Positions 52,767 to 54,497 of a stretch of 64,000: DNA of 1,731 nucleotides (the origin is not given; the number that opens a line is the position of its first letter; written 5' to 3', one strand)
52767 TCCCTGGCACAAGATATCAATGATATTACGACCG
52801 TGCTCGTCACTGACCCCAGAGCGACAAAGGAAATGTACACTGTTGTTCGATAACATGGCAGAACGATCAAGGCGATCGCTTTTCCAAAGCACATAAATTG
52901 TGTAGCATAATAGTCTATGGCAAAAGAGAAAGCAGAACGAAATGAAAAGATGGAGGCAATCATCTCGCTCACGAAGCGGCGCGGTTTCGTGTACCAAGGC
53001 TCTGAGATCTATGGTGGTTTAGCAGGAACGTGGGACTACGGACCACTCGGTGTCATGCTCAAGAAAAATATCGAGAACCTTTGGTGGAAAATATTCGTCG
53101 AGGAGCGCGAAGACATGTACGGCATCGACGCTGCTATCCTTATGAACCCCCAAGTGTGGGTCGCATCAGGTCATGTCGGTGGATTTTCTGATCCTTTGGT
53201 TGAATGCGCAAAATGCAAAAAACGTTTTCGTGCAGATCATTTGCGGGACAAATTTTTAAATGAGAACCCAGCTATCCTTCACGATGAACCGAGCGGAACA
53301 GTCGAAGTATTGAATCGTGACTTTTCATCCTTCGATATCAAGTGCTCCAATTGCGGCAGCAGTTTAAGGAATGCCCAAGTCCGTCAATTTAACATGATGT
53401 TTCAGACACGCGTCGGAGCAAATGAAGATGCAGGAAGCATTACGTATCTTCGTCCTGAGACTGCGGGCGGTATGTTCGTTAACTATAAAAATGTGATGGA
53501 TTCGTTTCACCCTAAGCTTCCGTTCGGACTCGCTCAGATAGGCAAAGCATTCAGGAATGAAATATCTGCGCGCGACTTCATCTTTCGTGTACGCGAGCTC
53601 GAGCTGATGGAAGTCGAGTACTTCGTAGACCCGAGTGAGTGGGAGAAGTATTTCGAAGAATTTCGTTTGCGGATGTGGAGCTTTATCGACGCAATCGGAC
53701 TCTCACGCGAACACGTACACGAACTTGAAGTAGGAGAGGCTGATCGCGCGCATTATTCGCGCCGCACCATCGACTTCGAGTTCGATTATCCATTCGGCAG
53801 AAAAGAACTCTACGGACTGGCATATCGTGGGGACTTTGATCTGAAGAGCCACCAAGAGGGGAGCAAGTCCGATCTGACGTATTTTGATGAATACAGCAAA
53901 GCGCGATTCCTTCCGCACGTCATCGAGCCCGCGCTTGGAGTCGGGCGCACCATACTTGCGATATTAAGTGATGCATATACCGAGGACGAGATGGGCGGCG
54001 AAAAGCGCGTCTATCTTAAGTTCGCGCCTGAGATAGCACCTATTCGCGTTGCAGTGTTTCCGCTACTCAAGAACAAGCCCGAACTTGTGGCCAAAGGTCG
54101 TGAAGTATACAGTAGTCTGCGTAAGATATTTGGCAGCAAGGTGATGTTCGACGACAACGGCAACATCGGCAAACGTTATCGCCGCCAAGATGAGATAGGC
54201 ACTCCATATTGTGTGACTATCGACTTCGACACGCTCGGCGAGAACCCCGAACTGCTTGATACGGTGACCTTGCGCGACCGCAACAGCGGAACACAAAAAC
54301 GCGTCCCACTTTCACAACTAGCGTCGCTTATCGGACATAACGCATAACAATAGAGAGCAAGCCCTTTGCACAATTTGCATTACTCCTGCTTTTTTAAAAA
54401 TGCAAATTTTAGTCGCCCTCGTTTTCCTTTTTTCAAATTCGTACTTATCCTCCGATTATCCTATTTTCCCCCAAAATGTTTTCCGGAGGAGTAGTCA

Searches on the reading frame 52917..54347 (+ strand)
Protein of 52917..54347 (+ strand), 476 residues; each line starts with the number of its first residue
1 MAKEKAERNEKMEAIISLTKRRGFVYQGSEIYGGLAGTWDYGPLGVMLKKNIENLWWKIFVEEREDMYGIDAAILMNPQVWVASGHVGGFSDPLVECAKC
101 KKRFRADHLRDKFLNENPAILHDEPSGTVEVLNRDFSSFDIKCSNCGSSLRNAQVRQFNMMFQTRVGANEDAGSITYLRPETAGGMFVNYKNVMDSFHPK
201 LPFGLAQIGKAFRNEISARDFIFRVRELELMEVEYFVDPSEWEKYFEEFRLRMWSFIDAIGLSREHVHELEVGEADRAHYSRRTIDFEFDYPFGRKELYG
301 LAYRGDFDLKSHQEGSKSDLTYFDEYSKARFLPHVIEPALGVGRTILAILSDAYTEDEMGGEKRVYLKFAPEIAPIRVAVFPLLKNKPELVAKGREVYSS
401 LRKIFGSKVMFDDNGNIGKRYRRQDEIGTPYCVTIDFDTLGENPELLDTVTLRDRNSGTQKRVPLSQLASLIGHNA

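Call 72: search_protein_families(library=pfam, proteins=[window:52917-54347:+], max_evalue=0.00001)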
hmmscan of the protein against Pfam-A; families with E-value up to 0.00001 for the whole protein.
window:52917-54347:+ (476 aa): 2 families
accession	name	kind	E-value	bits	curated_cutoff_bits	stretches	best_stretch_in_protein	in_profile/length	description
PF03129.25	HGTP_anticodon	-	5.4e-16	59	21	1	378-472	2-91/94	Anticodon binding domain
PF00587.30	tRNA-synt_2b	-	1.2e-10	42.2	29.3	1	176-351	11-177/179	tRNA synthetase class II core domain (G, H, P, S and T)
